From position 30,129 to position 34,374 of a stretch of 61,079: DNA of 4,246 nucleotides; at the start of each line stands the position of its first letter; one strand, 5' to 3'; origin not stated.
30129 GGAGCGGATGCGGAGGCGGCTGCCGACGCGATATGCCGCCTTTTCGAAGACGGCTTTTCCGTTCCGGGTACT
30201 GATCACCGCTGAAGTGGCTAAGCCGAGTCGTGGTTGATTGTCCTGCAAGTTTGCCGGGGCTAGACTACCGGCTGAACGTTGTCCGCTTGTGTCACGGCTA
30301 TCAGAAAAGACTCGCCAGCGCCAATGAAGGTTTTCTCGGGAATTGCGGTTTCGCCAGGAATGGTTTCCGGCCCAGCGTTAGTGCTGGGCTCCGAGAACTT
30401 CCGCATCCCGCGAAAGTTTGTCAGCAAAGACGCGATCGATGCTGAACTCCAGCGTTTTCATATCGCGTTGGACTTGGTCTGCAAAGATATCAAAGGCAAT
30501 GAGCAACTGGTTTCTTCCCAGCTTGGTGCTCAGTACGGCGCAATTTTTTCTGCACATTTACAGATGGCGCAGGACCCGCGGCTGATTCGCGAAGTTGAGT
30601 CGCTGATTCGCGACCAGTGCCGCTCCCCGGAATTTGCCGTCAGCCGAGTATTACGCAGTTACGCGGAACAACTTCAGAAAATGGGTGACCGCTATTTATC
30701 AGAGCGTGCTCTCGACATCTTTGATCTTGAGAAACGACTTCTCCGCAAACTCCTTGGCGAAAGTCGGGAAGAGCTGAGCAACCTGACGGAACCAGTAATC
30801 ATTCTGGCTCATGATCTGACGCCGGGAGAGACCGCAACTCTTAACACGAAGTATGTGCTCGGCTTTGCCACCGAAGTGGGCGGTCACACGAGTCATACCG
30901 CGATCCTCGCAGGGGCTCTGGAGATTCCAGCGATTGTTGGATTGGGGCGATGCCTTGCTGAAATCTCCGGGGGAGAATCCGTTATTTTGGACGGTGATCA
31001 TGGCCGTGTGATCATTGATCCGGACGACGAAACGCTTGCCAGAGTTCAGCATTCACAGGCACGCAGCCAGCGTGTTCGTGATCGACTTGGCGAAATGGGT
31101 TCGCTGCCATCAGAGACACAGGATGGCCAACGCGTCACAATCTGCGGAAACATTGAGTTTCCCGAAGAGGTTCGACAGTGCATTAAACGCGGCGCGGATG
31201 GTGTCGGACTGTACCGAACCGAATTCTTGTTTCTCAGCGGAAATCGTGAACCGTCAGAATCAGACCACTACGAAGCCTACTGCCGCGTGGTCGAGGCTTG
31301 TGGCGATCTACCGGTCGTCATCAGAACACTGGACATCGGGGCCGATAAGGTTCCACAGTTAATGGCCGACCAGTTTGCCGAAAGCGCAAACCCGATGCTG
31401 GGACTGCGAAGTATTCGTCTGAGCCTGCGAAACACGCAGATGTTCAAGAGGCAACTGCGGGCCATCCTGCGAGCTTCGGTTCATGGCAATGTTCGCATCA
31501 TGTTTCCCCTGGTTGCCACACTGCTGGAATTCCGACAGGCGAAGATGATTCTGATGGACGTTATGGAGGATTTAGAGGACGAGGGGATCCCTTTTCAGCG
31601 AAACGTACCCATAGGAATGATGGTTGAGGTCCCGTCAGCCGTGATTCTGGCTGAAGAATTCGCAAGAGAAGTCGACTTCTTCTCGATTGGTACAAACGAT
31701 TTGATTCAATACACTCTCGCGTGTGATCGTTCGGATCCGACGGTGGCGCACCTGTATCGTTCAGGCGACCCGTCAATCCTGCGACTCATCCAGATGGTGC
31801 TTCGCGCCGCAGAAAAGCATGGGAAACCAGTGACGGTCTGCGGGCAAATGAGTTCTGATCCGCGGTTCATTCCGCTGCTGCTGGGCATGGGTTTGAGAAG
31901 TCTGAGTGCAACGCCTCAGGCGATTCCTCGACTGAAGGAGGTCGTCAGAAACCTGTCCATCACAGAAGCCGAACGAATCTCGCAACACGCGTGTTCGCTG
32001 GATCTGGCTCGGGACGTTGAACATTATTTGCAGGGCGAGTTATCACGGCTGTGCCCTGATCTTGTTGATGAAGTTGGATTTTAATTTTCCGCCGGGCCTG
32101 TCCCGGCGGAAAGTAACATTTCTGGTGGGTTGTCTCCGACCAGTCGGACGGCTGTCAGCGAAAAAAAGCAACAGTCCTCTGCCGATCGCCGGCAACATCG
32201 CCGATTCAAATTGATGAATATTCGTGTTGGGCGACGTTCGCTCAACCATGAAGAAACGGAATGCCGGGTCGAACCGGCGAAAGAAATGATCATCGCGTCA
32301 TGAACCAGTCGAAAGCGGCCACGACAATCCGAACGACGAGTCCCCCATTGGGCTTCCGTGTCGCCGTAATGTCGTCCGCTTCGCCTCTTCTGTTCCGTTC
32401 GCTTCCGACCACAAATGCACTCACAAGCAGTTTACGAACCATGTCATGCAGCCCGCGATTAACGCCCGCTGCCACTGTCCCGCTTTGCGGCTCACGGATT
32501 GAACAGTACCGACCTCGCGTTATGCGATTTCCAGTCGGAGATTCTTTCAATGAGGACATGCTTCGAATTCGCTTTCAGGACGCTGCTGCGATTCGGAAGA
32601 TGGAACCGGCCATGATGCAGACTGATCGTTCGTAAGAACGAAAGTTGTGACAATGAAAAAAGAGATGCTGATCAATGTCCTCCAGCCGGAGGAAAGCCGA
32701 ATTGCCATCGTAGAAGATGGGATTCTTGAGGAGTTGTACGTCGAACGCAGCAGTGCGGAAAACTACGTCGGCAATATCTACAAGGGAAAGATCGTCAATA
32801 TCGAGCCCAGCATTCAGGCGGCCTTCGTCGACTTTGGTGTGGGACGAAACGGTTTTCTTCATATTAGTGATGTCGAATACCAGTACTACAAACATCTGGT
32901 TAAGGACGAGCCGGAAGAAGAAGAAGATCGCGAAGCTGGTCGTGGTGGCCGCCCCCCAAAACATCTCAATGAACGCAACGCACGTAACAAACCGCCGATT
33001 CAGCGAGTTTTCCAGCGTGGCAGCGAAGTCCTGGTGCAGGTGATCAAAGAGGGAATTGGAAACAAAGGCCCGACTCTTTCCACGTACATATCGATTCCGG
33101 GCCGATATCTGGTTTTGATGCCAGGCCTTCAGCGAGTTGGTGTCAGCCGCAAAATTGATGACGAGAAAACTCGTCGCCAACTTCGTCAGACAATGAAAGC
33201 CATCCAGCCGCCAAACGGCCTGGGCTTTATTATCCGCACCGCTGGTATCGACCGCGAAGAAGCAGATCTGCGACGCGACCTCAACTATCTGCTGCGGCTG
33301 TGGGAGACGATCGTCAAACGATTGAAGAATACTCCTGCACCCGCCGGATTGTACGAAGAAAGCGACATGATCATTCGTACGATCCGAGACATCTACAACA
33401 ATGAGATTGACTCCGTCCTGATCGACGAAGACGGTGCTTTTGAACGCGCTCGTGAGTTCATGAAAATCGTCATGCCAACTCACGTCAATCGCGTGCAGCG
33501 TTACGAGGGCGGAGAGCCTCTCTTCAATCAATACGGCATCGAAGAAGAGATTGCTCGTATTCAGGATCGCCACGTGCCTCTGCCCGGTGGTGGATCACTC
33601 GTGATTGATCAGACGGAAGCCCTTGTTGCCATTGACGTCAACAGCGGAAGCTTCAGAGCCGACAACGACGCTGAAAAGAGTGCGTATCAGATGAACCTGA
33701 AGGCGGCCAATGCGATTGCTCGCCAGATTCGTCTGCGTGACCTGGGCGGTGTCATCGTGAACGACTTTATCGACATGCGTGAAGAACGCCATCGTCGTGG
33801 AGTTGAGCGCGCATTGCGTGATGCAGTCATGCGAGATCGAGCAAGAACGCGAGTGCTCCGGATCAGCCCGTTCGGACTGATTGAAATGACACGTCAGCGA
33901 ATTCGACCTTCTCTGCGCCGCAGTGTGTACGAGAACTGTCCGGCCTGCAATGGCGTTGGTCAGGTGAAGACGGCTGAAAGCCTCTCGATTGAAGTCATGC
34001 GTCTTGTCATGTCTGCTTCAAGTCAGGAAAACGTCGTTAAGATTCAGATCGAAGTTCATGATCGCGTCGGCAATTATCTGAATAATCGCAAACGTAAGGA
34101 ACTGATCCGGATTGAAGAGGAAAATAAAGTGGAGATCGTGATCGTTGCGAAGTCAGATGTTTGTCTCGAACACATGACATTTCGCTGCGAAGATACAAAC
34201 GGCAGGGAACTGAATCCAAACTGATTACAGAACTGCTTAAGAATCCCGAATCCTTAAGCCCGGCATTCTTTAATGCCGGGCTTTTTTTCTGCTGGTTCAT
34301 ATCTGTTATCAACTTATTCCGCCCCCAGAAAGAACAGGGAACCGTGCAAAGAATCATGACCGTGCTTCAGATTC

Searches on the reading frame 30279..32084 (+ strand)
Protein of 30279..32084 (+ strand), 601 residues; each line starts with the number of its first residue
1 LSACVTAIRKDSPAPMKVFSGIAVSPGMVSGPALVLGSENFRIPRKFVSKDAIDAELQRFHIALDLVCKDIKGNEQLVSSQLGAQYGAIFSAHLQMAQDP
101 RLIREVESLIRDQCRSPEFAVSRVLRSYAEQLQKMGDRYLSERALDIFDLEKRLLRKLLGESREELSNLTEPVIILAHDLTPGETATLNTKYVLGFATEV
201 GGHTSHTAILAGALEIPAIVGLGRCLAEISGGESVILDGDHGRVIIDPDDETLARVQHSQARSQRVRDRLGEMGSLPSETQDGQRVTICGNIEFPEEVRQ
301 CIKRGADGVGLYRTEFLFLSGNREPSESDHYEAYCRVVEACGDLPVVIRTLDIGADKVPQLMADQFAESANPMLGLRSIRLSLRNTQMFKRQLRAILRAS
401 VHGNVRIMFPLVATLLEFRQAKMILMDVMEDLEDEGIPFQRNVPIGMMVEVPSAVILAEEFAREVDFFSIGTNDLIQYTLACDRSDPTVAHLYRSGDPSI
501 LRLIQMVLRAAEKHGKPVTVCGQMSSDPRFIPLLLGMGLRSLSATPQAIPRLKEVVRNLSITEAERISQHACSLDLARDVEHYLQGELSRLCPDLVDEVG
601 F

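Call 70: search_protein_families(library=pfam, proteins=[window:30279-32084:+], max_evalue=0.00001)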
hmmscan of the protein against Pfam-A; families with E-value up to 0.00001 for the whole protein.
window:30279-32084:+ (601 aa): 3 families
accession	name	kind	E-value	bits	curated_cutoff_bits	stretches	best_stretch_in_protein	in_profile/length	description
PF02896.24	PEP-utilizers_C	-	5.7e-107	357.7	22.8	1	269-559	3-291/293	PEP-utilising enzyme, PEP-binding domain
PF05524.18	PEP-utilisers_N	-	1.4e-28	99.9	24.4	1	20-143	1-121/121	PEP-utilising enzyme, N-terminal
PF00391.29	PEP-utilizers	-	1.1e-20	73.4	23.1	1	170-242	2-72/72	PEP-utilising enzyme, mobile domain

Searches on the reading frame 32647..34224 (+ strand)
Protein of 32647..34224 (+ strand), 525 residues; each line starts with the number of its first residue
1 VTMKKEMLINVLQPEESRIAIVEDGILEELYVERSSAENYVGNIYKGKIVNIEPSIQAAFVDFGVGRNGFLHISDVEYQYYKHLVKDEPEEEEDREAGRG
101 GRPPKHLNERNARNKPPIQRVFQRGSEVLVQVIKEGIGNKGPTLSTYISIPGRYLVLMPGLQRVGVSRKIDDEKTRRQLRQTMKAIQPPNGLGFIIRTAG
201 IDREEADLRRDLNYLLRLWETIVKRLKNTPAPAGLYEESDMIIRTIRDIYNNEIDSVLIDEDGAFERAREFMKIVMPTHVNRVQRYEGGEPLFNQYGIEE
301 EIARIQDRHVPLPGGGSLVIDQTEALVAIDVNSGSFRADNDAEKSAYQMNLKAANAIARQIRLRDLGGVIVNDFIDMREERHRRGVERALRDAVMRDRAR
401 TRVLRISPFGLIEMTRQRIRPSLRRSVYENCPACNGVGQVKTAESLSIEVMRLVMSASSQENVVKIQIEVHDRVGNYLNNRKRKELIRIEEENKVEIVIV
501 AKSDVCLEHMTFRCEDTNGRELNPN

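Call 70: search_protein_families(library=pfam, proteins=[window:32647-34224:+], max_evalue=0.00001)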
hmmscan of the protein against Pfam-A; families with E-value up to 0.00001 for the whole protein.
window:32647-34224:+ (525 aa): 2 families
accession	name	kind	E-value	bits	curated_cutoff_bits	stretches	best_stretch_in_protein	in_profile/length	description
PF10150.14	RNase_E_G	-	5.4e-100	334.7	25.5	1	149-418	1-269/270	Ribonuclease E/G family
PF20833.2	RNase_E_G_Thio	-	8.1e-20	71.2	26.8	1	431-511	2-82/86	RNase E/G, Thioredoxin-like domain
